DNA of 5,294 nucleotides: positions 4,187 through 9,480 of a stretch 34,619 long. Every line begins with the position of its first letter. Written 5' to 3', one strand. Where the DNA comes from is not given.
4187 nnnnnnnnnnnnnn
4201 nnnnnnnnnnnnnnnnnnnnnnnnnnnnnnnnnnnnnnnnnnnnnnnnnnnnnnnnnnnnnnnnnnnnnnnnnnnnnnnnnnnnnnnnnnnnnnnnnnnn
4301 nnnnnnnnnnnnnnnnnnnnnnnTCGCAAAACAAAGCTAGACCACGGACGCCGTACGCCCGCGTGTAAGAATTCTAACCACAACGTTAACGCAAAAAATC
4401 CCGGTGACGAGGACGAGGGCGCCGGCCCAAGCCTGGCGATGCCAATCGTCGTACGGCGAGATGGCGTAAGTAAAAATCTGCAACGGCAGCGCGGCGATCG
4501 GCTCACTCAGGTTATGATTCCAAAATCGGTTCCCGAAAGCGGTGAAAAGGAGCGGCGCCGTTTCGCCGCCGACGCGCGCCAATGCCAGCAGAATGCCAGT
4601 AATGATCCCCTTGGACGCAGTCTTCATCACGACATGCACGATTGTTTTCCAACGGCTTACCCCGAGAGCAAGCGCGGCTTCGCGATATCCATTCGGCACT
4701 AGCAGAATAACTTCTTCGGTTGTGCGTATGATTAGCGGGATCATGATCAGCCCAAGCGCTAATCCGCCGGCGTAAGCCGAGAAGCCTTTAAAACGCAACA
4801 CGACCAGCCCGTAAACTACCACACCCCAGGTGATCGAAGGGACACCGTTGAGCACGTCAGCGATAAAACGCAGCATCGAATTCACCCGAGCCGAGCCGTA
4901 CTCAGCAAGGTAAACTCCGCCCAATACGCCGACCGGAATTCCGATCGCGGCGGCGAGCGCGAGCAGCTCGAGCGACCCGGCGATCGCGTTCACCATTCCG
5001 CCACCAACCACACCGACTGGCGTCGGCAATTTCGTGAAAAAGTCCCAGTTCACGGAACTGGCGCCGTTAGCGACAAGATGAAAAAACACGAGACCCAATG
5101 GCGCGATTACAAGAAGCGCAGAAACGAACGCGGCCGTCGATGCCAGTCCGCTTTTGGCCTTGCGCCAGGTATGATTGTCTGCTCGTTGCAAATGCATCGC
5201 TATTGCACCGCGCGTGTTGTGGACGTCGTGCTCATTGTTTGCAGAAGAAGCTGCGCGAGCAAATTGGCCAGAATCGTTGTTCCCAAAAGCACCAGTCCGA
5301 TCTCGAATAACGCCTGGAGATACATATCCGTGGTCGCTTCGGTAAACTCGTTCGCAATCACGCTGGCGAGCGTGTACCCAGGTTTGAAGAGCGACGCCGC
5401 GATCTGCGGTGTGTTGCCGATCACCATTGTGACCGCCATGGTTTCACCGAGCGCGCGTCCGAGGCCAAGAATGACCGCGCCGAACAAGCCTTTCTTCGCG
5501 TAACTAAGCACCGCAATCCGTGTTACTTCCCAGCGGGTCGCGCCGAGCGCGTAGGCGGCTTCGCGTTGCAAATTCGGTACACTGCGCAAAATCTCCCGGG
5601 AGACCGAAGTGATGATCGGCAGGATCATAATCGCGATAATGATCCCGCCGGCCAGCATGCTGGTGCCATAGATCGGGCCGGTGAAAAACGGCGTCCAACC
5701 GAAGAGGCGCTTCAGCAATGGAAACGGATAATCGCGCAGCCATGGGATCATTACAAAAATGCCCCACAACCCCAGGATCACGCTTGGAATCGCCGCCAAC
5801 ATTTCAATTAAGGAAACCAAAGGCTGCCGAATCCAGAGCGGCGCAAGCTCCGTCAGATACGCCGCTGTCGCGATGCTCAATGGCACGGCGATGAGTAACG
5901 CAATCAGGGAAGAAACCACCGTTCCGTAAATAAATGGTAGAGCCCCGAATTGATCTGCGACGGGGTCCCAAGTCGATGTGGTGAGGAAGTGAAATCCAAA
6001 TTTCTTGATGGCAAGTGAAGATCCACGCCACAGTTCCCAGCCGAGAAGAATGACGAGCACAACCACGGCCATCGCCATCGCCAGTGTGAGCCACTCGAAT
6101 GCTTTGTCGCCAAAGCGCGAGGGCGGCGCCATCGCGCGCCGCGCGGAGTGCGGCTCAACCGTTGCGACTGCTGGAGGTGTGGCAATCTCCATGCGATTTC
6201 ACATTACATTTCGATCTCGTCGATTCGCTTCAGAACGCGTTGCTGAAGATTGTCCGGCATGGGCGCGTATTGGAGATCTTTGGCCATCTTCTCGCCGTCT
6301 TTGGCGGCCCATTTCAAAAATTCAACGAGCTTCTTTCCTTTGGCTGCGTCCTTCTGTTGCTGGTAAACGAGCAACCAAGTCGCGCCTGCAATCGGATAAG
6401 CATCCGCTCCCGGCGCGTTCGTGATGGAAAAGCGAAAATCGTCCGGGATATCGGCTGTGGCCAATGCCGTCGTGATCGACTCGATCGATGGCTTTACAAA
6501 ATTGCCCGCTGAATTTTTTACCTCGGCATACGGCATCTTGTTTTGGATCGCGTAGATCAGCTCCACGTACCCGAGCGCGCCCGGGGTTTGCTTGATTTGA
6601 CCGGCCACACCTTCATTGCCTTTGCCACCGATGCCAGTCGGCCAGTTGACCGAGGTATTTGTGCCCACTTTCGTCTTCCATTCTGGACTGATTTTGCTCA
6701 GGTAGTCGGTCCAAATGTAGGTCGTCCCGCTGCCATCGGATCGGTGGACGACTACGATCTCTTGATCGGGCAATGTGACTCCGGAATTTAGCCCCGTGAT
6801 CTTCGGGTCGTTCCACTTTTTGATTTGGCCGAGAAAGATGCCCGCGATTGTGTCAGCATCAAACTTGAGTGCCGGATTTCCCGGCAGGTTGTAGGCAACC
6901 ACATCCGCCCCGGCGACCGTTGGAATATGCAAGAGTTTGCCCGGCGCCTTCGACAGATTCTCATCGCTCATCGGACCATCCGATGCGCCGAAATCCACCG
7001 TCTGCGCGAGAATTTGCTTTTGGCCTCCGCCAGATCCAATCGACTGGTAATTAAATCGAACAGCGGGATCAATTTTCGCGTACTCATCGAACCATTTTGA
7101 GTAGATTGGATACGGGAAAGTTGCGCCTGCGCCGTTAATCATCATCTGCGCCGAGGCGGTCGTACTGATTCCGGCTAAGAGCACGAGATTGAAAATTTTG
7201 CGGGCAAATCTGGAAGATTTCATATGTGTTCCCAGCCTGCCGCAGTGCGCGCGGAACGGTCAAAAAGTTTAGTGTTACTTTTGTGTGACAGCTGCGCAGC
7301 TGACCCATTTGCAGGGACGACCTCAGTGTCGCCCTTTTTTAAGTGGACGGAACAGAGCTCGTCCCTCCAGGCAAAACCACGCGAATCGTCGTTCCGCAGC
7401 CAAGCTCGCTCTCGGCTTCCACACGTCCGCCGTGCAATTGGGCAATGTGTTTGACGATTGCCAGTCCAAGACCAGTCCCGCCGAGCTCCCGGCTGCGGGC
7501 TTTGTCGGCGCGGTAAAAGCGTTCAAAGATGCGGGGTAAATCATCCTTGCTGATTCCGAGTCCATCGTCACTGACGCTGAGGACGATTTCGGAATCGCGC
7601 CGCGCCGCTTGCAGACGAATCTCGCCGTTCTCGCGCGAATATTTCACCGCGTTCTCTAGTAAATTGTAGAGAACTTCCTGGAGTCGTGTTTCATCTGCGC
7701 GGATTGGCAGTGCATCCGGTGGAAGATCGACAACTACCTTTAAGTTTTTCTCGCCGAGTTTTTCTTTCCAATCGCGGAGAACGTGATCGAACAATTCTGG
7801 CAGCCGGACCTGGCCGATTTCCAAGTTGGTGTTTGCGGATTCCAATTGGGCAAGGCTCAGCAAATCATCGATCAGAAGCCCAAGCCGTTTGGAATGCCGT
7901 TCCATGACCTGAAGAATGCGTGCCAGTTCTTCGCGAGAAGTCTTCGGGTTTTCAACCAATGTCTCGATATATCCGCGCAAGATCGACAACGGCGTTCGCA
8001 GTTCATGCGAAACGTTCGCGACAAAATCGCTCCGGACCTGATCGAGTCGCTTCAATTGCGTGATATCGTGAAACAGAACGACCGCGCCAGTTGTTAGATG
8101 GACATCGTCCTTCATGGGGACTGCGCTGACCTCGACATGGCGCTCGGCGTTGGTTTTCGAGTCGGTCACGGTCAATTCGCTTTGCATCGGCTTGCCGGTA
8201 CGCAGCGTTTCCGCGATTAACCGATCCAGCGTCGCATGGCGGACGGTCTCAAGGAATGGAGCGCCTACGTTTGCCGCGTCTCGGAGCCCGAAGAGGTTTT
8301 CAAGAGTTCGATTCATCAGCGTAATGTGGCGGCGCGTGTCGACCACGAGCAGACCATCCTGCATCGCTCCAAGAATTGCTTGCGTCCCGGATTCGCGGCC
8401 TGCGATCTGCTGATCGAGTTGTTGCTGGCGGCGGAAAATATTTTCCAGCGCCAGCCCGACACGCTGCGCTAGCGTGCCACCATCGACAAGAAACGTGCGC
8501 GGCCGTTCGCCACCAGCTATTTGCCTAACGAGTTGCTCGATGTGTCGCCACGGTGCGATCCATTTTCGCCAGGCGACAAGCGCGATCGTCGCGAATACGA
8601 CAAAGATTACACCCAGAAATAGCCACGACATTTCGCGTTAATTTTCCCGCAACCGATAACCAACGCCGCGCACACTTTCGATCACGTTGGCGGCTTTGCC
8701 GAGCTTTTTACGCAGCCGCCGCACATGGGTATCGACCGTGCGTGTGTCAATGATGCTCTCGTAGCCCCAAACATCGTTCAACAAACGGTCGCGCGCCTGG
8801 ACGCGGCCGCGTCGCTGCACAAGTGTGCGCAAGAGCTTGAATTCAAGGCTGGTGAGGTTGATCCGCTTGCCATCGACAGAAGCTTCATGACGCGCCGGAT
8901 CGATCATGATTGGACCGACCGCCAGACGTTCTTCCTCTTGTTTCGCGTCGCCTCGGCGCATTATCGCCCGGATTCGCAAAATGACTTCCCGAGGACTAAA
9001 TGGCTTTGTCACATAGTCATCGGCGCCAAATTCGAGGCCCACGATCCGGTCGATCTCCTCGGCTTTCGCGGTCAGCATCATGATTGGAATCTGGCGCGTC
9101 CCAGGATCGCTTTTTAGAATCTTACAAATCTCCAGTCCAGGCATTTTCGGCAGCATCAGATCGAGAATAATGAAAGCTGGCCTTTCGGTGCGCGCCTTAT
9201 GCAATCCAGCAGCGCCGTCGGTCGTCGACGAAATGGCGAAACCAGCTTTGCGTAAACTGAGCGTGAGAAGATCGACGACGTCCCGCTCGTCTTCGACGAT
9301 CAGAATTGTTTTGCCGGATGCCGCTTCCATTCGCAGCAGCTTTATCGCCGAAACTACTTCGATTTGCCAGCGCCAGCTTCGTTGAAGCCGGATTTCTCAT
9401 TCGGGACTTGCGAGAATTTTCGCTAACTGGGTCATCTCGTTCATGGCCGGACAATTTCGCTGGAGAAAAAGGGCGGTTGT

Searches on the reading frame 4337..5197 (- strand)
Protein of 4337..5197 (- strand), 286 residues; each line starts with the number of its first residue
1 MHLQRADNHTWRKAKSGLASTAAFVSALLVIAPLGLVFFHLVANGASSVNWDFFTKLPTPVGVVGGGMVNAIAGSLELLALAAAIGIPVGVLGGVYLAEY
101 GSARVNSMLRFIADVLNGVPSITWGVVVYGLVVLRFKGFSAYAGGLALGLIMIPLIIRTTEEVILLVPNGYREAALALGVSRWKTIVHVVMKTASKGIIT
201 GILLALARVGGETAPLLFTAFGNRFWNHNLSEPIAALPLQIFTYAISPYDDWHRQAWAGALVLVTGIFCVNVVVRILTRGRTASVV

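Call 16: find_encoding_contigs(protein=window:4337-5197:-, flank=4000, max_places=8)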
Protein window:4337-5197:- (286 aa): 23 contigs read that carry it; 8 places shown.
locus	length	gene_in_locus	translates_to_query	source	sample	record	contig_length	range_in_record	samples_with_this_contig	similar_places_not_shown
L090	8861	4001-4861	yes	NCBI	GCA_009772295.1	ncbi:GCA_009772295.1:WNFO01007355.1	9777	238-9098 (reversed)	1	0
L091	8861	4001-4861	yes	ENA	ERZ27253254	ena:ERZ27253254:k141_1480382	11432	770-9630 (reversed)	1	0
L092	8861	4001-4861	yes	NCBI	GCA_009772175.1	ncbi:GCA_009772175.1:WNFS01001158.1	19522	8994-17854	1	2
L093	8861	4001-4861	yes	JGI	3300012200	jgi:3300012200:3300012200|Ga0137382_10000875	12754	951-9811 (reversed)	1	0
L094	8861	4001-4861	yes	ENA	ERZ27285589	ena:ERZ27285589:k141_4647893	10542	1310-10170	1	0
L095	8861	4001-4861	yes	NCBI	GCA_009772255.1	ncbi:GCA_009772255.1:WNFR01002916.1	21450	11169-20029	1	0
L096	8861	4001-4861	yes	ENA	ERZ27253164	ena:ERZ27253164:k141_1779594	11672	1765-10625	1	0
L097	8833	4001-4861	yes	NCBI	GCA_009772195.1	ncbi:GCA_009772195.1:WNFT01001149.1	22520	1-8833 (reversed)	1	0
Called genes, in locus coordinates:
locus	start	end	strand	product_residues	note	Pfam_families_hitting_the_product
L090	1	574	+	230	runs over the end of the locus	PF00072:Response_reg, PF00486:Trans_reg_C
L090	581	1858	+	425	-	PF00989:PAS, PF08448:PAS_4, PF12860:PAS_7, PF13426:PAS_9 (weak), PF13596:PAS_10 (weak), PF00512:HisKA, PF02518:HATPase_c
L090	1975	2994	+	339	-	PF12849:PBP_like_2, PF01547:SBP_bac_1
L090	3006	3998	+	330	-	PF00528:BPD_transp_1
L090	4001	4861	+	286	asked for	PF00528:BPD_transp_1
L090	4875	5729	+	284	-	PF20703:nSTAND1 (weak), PF00005:ABC_tran, PF02463:SMC_N, PF13304:AAA_21 (faint)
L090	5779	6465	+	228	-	PF01895:PhoU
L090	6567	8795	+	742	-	PF13089:PP_kinase_N, PF02503:PP_kinase, PF17941:PP_kinase_C_1, PF13091:PLDc_2 (faint), PF13090:PP_kinase_C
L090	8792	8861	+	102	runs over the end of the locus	?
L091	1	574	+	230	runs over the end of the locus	PF00072:Response_reg, PF00486:Trans_reg_C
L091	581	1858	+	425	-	PF00989:PAS, PF08448:PAS_4, PF12860:PAS_7, PF13426:PAS_9 (weak), PF13596:PAS_10 (weak), PF00512:HisKA, PF02518:HATPase_c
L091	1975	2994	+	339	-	PF12849:PBP_like_2, PF01547:SBP_bac_1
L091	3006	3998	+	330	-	PF00528:BPD_transp_1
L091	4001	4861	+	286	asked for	PF00528:BPD_transp_1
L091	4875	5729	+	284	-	PF20703:nSTAND1 (weak), PF00005:ABC_tran, PF02463:SMC_N, PF13304:AAA_21 (faint)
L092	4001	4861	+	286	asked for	PF00528:BPD_transp_1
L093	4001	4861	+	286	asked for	PF00528:BPD_transp_1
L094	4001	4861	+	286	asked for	PF00528:BPD_transp_1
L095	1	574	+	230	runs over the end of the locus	PF00072:Response_reg, PF00486:Trans_reg_C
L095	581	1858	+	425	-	PF00989:PAS, PF08448:PAS_4, PF12860:PAS_7, PF13426:PAS_9 (weak), PF13596:PAS_10 (weak), PF00512:HisKA, PF02518:HATPase_c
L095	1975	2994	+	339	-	PF12849:PBP_like_2, PF01547:SBP_bac_1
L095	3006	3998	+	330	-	PF00528:BPD_transp_1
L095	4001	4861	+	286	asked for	PF00528:BPD_transp_1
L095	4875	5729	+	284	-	PF20703:nSTAND1 (weak), PF00005:ABC_tran, PF02463:SMC_N, PF13304:AAA_21 (faint)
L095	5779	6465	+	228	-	PF01895:PhoU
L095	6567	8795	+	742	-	PF13089:PP_kinase_N, PF02503:PP_kinase, PF17941:PP_kinase_C_1, PF13091:PLDc_2 (faint), PF13090:PP_kinase_C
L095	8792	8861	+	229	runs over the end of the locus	PF00480:ROK (weak)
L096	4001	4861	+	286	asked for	PF00528:BPD_transp_1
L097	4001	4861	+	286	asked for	PF00528:BPD_transp_1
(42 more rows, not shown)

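Call 46: search_protein_families(library=ncbifam, proteins=[L095:4875-5726:+], max_evalue=1e-80)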
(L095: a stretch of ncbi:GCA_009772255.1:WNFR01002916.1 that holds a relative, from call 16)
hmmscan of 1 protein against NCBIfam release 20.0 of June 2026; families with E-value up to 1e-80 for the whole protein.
L095:4875-5726:+ (284 aa): 3 families
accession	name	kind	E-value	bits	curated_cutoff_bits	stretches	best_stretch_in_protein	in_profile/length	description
TIGR00972.1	3a0107s01c2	equivalog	2.7e-119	397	343.2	1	37-284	2-248/248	phosphate ABC transporter ATP-binding protein PstB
NF010860.0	PRK14267.1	equivalog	4.2e-99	331.3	412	1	38-284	6-253/253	phosphate ABC transporter ATP-binding protein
NF010851.0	PRK14258.1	subfamily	1.8e-83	279.9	425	1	37-283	8-260/261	phosphate ABC transporter ATP-binding protein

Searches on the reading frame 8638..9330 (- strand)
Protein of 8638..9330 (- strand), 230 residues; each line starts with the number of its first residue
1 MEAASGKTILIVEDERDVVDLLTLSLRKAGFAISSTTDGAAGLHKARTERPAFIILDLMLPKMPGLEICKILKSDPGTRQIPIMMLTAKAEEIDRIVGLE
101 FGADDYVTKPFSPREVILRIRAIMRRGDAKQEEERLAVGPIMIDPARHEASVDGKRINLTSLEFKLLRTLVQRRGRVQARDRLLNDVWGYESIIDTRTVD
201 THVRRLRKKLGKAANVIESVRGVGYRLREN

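Call 30: find_encoding_contigs(protein=window:8638-9330:-, flank=10000, max_places=10)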
Protein window:8638-9330:- (230 aa): 22 contigs read that carry it; 10 places shown.
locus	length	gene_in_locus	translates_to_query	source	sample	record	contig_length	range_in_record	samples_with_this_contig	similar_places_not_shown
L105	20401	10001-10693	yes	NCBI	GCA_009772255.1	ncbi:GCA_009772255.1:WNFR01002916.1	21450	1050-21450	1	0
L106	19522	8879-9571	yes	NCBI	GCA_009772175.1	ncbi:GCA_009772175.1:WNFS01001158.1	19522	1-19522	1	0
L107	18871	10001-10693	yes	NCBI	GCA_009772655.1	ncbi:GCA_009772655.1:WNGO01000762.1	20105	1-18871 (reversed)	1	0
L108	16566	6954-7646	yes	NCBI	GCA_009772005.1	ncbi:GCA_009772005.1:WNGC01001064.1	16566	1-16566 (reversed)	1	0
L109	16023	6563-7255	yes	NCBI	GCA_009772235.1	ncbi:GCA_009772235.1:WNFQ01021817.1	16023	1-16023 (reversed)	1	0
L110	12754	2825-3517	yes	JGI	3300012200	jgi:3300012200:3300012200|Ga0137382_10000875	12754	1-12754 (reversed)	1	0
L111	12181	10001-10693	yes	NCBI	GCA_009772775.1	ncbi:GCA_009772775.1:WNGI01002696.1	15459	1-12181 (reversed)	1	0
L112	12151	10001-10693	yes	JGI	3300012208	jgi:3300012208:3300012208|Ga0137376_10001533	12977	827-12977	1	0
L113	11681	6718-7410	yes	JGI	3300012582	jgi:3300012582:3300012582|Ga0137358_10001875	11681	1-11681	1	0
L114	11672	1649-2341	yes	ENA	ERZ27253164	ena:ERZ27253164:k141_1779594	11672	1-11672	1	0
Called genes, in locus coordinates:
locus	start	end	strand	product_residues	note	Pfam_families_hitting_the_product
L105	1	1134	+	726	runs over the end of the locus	?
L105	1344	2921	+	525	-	PF02771:Acyl-CoA_dh_N, PF02770:Acyl-CoA_dh_M, PF00441:Acyl-CoA_dh_1, PF08028:Acyl-CoA_dh_2, PF22924:ACOX_C_alpha1 (faint)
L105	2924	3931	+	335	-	PF02826:2-Hacid_dh_C (faint), PF03807:F420_oxidored (faint), PF07991:KARI_N, PF01450:KARI_C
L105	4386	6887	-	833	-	PF13174:TPR_6 (faint), PF13428:TPR_14 (faint), PF13432:TPR_16 (faint), PF13525:YfiO (faint)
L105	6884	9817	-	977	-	PF00005:ABC_tran (faint), PF02463:SMC_N (faint), PF03193:RsgA_GTPase (faint), PF13191:AAA_16 (faint), PF13304:AAA_21 (faint), PF13401:AAA_22 (faint), PF17760:UvrA_inter, PF17755:UvrA_DNA-bind, +3 more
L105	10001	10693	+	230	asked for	PF00072:Response_reg, PF00486:Trans_reg_C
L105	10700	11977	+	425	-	PF00989:PAS, PF08448:PAS_4, PF12860:PAS_7, PF13426:PAS_9 (weak), PF13596:PAS_10 (weak), PF00512:HisKA, PF02518:HATPase_c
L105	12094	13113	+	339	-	PF12849:PBP_like_2, PF01547:SBP_bac_1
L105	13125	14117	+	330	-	PF00528:BPD_transp_1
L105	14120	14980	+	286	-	PF00528:BPD_transp_1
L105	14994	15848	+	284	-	PF20703:nSTAND1 (weak), PF00005:ABC_tran, PF02463:SMC_N, PF13304:AAA_21 (faint)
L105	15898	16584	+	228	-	PF01895:PhoU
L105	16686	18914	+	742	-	PF13089:PP_kinase_N, PF02503:PP_kinase, PF17941:PP_kinase_C_1, PF13091:PLDc_2 (faint), PF13090:PP_kinase_C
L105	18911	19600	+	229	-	PF00480:ROK (weak)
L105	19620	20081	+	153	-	PF00300:His_Phos_1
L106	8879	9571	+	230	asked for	PF00072:Response_reg, PF00486:Trans_reg_C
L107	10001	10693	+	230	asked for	PF00072:Response_reg, PF00486:Trans_reg_C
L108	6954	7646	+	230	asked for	PF00072:Response_reg, PF00486:Trans_reg_C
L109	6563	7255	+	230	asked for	PF00072:Response_reg, PF00486:Trans_reg_C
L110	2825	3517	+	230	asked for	PF00072:Response_reg, PF00486:Trans_reg_C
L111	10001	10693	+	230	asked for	PF00072:Response_reg, PF00486:Trans_reg_C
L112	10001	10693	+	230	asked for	PF00072:Response_reg, PF00486:Trans_reg_C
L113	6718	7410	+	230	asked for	PF00072:Response_reg, PF00486:Trans_reg_C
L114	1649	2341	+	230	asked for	PF00072:Response_reg, PF00486:Trans_reg_C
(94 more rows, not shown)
